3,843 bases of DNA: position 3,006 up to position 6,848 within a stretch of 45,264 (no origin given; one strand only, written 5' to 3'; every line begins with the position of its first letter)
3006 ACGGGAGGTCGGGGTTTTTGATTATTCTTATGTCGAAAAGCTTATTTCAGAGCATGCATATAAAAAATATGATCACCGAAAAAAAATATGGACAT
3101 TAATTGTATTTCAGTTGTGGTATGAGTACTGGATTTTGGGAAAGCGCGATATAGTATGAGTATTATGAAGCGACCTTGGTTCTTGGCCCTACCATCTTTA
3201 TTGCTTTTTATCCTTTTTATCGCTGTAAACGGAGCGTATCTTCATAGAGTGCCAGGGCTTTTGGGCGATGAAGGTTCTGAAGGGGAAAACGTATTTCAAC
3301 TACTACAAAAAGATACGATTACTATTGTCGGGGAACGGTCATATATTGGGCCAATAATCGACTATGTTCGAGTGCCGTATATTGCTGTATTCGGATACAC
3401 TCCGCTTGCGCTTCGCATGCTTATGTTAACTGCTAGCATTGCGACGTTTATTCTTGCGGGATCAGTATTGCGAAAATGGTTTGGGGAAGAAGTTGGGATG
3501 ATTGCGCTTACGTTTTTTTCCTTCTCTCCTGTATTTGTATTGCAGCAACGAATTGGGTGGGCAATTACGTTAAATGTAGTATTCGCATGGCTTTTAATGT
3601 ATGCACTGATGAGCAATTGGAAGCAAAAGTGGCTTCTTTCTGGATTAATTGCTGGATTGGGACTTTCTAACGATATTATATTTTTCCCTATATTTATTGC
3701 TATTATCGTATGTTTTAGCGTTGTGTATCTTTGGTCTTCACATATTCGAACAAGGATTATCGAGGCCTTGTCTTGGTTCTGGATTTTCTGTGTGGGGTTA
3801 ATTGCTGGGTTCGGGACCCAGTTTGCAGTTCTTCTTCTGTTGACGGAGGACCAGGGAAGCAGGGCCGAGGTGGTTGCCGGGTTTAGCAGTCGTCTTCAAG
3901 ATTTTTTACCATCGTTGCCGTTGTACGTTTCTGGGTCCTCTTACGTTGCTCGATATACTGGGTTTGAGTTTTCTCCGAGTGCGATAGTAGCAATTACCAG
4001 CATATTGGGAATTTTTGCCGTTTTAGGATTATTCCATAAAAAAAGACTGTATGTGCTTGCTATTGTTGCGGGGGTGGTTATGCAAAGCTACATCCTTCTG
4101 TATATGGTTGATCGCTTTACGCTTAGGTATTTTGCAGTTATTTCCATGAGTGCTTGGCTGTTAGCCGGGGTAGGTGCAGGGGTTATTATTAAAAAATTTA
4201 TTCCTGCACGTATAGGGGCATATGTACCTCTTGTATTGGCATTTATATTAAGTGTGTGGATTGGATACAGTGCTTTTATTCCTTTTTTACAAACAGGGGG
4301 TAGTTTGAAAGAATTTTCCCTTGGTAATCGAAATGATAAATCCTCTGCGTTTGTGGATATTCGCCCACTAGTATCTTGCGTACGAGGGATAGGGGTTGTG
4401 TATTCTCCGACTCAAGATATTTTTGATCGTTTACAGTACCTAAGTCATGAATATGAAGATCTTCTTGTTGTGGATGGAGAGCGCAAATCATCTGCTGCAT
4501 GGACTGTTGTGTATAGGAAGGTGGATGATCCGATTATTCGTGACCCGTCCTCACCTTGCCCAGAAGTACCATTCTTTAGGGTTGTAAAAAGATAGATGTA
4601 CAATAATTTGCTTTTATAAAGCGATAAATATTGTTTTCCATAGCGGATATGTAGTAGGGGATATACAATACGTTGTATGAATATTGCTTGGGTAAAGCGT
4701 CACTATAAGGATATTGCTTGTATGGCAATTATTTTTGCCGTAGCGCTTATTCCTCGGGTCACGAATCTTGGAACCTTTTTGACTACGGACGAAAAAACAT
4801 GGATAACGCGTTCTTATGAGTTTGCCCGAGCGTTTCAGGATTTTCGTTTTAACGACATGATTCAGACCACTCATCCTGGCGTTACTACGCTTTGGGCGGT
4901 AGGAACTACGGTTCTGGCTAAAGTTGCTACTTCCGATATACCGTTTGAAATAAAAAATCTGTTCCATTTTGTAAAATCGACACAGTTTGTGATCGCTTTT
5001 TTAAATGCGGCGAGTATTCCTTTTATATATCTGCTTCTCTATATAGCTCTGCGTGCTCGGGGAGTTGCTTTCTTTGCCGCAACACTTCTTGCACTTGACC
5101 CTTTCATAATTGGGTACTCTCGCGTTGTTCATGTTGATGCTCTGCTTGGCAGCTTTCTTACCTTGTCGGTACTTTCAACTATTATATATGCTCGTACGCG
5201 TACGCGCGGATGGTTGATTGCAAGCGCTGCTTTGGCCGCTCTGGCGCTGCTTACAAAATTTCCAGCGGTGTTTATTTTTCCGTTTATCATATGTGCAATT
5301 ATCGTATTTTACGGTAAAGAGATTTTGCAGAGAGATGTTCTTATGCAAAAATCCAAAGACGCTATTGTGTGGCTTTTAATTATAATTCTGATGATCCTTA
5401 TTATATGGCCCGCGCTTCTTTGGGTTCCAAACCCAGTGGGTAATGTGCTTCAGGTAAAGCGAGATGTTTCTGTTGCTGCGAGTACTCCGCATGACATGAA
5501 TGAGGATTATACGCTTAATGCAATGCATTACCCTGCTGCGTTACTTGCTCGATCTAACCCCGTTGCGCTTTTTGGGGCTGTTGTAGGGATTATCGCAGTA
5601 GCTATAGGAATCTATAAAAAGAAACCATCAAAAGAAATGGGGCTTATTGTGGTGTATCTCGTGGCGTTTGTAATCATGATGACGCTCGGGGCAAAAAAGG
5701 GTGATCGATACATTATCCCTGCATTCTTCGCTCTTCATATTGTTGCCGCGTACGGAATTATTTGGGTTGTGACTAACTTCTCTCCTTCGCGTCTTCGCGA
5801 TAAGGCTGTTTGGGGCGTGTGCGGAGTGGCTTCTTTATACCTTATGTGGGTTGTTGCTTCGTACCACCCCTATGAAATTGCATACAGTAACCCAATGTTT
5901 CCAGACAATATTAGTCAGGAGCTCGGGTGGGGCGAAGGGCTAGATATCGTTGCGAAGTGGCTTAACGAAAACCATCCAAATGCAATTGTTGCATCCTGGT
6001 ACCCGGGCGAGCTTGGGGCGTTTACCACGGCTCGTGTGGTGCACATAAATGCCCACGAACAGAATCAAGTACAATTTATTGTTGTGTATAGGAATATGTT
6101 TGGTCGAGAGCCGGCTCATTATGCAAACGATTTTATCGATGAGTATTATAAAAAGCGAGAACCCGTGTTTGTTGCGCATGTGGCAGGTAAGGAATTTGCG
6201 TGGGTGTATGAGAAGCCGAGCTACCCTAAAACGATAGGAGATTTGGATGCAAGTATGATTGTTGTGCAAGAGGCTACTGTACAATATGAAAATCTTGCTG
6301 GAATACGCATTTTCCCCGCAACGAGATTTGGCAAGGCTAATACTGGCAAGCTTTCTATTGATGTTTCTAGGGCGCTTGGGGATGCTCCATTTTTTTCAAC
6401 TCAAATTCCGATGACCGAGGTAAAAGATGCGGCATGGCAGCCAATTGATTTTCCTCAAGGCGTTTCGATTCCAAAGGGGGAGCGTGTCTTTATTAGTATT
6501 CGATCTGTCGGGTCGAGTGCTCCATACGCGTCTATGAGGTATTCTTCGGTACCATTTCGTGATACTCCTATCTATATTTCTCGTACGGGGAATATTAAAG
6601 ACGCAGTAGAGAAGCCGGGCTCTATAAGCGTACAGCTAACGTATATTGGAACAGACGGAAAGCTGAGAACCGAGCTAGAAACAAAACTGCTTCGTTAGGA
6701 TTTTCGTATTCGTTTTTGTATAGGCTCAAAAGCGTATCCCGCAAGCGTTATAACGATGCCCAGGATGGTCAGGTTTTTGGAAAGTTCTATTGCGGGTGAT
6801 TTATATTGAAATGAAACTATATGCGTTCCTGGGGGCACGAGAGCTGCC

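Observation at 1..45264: An island built around 13 GT-C membrane glycosyltransferases and their lipid-sugar donor synthases, lacking the classical polysaccharide export toolkit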

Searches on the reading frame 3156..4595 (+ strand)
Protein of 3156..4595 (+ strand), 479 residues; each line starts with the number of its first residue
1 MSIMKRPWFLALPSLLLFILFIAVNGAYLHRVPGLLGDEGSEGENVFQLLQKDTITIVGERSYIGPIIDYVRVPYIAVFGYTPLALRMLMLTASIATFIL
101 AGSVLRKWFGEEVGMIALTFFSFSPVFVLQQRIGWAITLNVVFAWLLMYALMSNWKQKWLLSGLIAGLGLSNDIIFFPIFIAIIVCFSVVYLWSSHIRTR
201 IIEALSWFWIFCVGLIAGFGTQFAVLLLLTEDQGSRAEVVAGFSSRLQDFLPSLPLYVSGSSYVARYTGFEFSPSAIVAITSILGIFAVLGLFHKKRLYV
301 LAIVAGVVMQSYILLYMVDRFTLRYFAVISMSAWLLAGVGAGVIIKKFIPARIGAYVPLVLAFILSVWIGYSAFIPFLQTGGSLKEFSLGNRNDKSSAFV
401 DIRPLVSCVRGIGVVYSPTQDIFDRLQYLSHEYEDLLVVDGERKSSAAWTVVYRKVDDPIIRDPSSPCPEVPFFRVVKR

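Call 5: search_protein_families(library=pfam, proteins=[window:3156-4595:+], max_evalue=0.01)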
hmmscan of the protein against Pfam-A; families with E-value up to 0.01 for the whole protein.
window:3156-4595:+ (479 aa): 1 family
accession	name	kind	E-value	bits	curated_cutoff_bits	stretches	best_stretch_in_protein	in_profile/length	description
PF13231.12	PMT_2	-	0.00084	20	26.1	1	68-212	6-147/160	Dolichyl-phosphate-mannose-protein mannosyltransferase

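Call 10: find_encoding_contigs(protein=window:3156-4595:+, flank=10000, max_places=4)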
Protein window:3156-4595:+ (479 aa): no gene with exactly this product is on record in the collection.

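Call 16: search_protein_families(library=ncbifam, proteins=[window:3156-4595:+], max_evalue=0.01)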
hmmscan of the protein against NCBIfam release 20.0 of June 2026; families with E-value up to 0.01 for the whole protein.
window:3156-4595:+ (479 aa): 0 families

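Call 64: search_protein_representatives(protein=window:3156-4595:+)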
Query: 479 residues. Proteins with E-value up to 0.001 (for the whole library): 181; up to 1e-10: 63; up to 1e-30: 46. The best 150 are listed.
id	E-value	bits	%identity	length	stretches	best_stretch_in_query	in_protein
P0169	1.1e-190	650.8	62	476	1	4-479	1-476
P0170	1.3e-133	462.7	51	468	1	15-479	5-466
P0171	1.7e-129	449.1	50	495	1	15-476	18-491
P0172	1.7e-108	379.8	48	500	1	16-474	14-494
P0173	1.3e-107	376.9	41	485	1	16-477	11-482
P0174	6.8e-104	364.7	48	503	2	16-349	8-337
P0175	1.3e-100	353.9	45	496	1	15-457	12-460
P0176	1.4e-100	353.7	42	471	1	17-479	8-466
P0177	3.2e-100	352.5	44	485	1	14-477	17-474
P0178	2.4e-99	349.6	44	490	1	16-477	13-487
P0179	3.6e-98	345.8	44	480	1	16-463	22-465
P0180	1.3e-97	343.9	43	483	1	13-476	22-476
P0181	9.7e-97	341.1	45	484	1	15-477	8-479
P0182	2.5e-95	336.4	46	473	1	17-479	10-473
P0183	3.3e-95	336.0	42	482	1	8-477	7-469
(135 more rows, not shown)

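Call 66: search_solved_structures(query=A3, max_evalue=1)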
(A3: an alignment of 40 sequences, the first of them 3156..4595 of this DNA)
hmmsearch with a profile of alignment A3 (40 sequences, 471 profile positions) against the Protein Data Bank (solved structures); distinct sequences matched with E-value up to 1: 0.

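Call 67: search_protein_families(library=pfam, alignment_id=A3, max_evalue=0.01)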
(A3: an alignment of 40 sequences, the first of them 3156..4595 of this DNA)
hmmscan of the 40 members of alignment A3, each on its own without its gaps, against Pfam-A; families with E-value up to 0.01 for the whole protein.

A. member 1, window:3156-4595:+ (479 aa): 1 family
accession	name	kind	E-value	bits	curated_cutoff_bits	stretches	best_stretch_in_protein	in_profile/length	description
PF13231.12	PMT_2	-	0.00084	20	26.1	1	68-212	6-147/160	Dolichyl-phosphate-mannose-protein mannosyltransferase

B. families by the number of members that match (of 40 scanned): 3 families
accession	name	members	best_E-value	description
PF13231.12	PMT_2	37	9.4e-17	Dolichyl-phosphate-mannose-protein mannosyltransferase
PF17555.7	TssN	1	0.0065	Type VI secretion system, TssN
PF09209.16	CecR_C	1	0.0065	HTH-type transcriptional dual regulator CecR, C-terminal domain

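Call 85: find_encoding_contigs(protein=window:3165-4595:+, flank=10000, max_places=4)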
Protein window:3165-4595:+ (476 aa): no gene with exactly this product is on record in the collection.

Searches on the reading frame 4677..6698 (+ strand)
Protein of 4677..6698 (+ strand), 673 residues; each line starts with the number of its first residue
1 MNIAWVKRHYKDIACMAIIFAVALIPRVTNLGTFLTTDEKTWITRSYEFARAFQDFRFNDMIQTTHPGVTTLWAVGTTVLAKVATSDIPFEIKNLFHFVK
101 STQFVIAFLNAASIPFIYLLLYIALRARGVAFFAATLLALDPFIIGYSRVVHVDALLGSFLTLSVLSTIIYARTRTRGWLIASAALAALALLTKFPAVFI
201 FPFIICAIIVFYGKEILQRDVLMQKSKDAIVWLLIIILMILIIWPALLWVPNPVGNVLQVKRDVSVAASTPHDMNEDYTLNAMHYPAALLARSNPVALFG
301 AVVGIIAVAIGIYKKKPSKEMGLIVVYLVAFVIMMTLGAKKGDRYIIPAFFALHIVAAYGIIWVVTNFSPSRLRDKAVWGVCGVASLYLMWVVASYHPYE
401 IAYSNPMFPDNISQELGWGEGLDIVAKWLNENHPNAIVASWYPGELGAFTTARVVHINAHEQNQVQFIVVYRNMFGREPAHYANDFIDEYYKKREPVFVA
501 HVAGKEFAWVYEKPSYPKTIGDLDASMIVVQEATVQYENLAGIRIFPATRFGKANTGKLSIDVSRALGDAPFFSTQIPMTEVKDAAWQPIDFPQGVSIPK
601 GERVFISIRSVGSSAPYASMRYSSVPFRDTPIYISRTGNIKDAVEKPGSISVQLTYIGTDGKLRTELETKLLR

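Call 5: search_protein_families(library=pfam, proteins=[window:4677-6698:+], max_evalue=0.01)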
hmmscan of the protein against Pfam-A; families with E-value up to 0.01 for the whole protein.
window:4677-6698:+ (673 aa): 2 families
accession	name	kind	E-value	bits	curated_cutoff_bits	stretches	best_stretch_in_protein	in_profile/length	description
PF13231.12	PMT_2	-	5.8e-08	33.5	26.1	1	100-249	18-160/160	Dolichyl-phosphate-mannose-protein mannosyltransferase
PF02366.24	PMT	-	1.4e-07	31.7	22.7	1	103-248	86-232/245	Dolichyl-phosphate-mannose-protein mannosyltransferase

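Call 16: search_protein_families(library=ncbifam, proteins=[window:4677-6698:+], max_evalue=0.01)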
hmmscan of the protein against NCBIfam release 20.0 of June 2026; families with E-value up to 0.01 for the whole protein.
window:4677-6698:+ (673 aa): 1 family
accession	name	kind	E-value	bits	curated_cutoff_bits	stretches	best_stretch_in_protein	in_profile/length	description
TIGR03663.1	TIGR03663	subfamily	5e-08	32.4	126.25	1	96-410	63-380/435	flippase activity-associated protein Agl23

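Call 84: find_encoding_contigs(protein=window:4677-6698:+, flank=10000, max_places=4)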
Protein window:4677-6698:+ (673 aa): no gene with exactly this product is on record in the collection.
